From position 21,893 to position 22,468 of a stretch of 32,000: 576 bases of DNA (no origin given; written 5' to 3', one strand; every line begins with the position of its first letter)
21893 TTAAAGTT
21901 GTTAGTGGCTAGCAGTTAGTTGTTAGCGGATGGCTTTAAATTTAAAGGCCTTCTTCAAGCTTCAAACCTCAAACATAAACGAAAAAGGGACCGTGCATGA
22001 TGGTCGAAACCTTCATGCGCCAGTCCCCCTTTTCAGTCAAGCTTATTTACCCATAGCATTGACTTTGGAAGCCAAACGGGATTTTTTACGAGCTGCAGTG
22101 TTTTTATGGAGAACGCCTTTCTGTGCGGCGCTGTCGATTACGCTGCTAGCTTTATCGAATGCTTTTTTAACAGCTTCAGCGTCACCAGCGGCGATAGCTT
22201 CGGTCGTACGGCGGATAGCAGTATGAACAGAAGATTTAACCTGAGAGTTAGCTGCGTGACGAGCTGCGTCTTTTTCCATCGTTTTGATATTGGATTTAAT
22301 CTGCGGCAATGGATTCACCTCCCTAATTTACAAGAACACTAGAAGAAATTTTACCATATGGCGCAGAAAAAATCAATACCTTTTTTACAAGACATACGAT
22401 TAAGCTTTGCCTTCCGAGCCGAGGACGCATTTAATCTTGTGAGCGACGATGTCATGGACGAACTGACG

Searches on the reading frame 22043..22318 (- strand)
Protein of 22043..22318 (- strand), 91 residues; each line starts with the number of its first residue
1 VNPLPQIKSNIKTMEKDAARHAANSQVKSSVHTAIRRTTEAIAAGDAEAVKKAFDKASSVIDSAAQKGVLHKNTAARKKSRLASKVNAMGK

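Call 44: find_encoding_contigs(protein=window:22043-22318:-, flank=3000, max_places=10)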
Protein window:22043-22318:- (91 aa): 1 contig read that carries it; 1 place shown.
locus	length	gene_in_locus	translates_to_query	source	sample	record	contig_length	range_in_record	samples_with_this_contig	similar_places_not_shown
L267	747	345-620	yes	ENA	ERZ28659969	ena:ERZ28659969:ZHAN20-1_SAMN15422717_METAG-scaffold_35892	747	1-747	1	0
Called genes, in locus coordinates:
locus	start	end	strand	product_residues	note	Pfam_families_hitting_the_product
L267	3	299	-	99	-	?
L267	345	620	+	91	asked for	PF01649:Ribosomal_S20p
